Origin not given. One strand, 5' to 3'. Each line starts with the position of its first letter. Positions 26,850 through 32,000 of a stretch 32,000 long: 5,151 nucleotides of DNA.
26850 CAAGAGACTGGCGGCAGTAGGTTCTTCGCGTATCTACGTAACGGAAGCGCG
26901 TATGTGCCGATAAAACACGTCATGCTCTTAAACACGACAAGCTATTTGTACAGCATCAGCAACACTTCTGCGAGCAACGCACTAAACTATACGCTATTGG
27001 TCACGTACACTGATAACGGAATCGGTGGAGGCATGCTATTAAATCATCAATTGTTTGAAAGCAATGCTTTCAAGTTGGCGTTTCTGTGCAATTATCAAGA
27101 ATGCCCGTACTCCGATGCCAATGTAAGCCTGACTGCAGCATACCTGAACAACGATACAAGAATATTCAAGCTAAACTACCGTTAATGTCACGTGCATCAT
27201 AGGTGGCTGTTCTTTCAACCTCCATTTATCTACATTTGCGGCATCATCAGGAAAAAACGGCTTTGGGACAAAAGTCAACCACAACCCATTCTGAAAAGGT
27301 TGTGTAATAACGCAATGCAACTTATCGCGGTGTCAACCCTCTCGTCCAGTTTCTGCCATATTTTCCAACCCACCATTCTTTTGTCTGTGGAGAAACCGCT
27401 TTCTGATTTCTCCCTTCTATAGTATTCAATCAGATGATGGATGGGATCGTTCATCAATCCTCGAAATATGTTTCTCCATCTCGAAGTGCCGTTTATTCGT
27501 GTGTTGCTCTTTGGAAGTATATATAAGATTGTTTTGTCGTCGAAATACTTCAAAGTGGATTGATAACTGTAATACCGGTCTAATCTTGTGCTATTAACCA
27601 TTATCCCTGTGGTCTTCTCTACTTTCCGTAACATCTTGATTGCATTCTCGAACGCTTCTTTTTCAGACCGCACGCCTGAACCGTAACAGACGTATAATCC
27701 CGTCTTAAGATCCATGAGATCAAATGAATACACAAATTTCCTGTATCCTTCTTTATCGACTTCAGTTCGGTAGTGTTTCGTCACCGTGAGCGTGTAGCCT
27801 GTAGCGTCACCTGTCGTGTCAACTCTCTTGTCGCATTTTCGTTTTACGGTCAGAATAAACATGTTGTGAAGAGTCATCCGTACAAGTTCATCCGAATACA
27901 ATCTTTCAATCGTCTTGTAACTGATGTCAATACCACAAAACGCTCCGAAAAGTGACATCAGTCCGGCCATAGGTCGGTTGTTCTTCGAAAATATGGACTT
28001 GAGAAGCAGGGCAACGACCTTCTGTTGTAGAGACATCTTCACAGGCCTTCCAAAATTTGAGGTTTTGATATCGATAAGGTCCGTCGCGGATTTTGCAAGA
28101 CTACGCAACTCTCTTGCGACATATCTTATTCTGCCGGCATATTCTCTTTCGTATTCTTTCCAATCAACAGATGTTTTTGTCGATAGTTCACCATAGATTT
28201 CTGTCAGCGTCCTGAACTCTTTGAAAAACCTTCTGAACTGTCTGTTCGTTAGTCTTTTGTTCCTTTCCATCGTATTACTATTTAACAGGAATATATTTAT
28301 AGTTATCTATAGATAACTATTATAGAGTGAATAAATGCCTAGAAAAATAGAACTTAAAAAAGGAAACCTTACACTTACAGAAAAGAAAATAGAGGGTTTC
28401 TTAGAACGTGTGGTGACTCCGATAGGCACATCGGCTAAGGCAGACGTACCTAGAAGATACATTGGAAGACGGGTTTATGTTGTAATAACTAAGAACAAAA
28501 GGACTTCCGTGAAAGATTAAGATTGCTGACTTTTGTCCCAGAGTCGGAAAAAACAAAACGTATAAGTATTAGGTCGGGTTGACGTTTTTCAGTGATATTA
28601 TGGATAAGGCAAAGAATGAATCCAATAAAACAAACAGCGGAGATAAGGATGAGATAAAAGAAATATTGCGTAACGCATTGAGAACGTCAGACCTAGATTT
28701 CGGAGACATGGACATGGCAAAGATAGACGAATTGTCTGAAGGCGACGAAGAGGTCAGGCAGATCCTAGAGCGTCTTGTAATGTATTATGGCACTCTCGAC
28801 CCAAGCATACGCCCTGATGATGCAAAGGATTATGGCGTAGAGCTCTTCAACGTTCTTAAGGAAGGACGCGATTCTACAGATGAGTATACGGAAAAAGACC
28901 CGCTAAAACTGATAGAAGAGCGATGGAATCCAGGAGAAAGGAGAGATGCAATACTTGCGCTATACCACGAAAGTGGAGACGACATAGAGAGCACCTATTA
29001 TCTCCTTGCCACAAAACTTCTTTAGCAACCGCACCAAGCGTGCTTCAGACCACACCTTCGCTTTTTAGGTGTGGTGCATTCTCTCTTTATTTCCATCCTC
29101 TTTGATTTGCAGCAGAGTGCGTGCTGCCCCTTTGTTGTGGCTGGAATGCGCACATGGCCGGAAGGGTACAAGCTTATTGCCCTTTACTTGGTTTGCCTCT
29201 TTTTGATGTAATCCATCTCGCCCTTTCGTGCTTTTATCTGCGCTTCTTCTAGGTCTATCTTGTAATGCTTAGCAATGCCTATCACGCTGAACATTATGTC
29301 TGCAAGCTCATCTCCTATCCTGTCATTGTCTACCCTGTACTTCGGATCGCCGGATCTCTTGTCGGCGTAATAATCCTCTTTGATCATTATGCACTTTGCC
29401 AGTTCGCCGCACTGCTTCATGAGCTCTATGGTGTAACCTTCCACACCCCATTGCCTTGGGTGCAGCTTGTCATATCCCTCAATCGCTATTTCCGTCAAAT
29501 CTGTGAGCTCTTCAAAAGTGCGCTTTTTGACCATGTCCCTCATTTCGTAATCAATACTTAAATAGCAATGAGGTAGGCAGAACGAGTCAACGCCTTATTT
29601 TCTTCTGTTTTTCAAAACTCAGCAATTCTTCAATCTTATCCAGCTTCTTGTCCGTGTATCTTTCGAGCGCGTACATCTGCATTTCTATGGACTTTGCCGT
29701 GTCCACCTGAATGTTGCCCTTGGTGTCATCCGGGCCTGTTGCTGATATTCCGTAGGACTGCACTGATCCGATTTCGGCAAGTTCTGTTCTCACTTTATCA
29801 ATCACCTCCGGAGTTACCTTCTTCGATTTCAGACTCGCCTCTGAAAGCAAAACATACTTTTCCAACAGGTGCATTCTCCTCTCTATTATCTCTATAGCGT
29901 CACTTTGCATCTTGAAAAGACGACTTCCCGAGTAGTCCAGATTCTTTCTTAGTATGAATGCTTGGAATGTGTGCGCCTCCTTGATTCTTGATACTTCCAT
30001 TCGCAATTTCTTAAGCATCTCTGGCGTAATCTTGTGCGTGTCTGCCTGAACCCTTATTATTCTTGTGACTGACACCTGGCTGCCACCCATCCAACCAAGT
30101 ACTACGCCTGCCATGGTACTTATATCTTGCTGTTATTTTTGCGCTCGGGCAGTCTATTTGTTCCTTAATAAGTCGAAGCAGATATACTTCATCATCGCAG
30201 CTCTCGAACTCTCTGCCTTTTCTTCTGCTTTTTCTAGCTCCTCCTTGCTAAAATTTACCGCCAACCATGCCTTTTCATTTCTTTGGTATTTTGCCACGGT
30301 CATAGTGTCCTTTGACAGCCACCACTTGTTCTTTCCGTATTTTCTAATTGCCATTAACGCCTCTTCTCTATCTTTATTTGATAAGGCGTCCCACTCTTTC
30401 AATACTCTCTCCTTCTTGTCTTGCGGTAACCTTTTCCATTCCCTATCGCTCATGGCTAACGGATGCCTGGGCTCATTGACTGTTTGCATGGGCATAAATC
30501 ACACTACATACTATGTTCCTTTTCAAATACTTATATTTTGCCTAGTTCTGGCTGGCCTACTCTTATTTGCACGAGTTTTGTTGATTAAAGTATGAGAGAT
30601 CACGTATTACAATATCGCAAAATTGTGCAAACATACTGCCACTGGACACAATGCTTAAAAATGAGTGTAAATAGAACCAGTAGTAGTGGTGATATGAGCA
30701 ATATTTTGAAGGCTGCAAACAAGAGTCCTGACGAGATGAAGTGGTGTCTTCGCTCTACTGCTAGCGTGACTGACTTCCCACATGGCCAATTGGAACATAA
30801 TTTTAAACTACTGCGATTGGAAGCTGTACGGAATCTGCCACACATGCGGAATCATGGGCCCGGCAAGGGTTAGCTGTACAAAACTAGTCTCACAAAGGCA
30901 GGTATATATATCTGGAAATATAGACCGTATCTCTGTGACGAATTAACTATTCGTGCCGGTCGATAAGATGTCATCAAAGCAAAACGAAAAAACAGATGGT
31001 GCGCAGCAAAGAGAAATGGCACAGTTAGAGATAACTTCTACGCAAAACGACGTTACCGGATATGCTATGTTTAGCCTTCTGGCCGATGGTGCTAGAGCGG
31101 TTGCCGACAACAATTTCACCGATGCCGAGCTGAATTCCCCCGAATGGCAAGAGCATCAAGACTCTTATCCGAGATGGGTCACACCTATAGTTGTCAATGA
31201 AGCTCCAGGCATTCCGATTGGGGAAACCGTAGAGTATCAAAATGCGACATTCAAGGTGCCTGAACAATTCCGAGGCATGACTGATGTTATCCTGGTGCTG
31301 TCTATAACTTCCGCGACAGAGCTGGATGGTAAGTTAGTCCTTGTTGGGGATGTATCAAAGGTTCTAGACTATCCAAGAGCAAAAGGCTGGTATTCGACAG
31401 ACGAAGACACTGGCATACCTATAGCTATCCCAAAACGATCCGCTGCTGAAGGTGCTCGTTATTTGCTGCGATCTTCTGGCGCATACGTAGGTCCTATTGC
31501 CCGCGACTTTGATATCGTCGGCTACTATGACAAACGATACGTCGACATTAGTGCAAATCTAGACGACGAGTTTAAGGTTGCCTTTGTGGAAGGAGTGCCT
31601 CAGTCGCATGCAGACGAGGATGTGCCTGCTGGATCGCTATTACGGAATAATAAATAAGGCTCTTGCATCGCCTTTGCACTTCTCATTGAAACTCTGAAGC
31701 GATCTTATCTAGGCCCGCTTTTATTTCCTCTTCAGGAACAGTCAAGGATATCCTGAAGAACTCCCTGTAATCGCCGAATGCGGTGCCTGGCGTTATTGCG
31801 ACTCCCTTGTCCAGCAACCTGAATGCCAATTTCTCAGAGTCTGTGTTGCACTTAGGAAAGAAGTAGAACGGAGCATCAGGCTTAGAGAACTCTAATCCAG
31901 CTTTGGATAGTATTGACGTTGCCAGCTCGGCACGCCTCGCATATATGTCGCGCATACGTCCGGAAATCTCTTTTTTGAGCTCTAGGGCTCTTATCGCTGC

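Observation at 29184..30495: Candidate new three-gene module: RHH-like protein, internally duplicated unknown, MazG pyrophosphohydrolase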

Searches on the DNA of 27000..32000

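Call 67: search_rna_families(source=window, start=27000, end=32000, threshold=evalue, max_evalue=1)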
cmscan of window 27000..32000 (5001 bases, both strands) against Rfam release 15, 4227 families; matches with E-value up to 1: 0.
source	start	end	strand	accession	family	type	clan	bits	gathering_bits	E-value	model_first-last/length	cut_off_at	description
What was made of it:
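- Tried and rejected: No Rfam match at E<=1 (call 67).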

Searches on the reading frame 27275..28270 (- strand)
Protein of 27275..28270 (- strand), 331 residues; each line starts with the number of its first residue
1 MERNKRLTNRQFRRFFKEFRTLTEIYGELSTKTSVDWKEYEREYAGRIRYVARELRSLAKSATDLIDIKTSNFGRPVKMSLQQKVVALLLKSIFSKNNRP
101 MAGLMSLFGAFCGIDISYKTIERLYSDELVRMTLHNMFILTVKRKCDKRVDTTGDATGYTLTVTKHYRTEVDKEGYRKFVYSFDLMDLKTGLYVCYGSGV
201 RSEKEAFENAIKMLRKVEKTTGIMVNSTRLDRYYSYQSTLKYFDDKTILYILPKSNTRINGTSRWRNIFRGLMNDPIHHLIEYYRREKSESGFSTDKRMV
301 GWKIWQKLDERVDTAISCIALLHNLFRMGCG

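Call 3: search_protein_families(library=pfam, proteins=[window:27275-28270:-], max_evalue=1)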
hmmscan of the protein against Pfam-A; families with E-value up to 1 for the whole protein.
window:27275-28270:- (331 aa): 0 families

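Call 4: search_protein_families(library=ncbifam, proteins=[window:27275-28270:-], max_evalue=1)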
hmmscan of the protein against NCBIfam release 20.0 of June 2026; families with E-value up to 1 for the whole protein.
window:27275-28270:- (331 aa): 2 families
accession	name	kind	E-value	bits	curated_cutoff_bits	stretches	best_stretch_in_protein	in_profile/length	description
NF033579.1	transpos_IS5_2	equivalog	2.6e-09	37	140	1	71-326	34-288/289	IS5 family transposase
NF041187.1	blaRAD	exception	0.037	13.7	570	1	209-272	38-99/258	RAD family carbapenem-hydrolyzing class D beta-lactamase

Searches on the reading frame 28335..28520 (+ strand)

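Call 3: search_protein_families(library=pfam, proteins=[window:28335-28520:+], max_evalue=1)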
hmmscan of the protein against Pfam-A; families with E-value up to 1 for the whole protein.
window:28335-28520:+ (61 aa): 1 family
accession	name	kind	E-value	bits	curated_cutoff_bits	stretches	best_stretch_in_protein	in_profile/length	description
PF09853.14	DUF2080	-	1e-14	54.4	21.5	1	6-54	2-49/50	Putative transposon-encoded protein (DUF2080)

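Call 4: search_protein_families(library=ncbifam, proteins=[window:28335-28520:+], max_evalue=1)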
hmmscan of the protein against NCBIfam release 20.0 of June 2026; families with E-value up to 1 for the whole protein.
window:28335-28520:+ (61 aa): 1 family
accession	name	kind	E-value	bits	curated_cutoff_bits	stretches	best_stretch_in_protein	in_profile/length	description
NF033496.0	DUF2080_fam_acc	subfamily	2.6e-10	39.7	22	1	23-52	4-33/34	DUF2080 family transposase-associated protein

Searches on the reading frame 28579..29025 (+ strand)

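Call 3: search_protein_families(library=pfam, proteins=[window:28579-29025:+], max_evalue=1)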
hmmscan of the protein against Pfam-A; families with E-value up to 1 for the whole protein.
window:28579-29025:+ (148 aa): 3 families
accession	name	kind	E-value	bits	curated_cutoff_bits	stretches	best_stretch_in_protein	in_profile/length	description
PF06207.16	DUF1002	-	0.072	13.1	26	1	5-53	152-200/220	Protein of unknown function (DUF1002)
PF19945.4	DUF6407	-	0.13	13.3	25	1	4-38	5-39/96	Family of unknown function (DUF6407)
PF08766.16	DEK_C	-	0.41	11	24.8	1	23-40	3-20/54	DEK C terminal domain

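Call 4: search_protein_families(library=ncbifam, proteins=[window:28579-29025:+], max_evalue=1)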
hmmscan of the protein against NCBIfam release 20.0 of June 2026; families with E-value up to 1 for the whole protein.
window:28579-29025:+ (148 aa): 1 family
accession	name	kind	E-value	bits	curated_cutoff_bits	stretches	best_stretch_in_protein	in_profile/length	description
NF041918.1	SAMP1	equivalog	0.0026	18.3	60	1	53-102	22-69/91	ubiquitin-like small modifier protein 1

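Call 5: search_protein_families(library=phrogs, proteins=[window:28579-29025:+], max_evalue=1)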
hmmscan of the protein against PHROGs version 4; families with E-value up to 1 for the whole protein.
window:28579-29025:+ (148 aa): 0 families

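Call 6: search_protein_families(library=padloc, proteins=[window:28579-29025:+], max_evalue=1)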
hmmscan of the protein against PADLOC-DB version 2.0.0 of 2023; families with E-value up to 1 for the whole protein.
window:28579-29025:+ (148 aa): 0 families
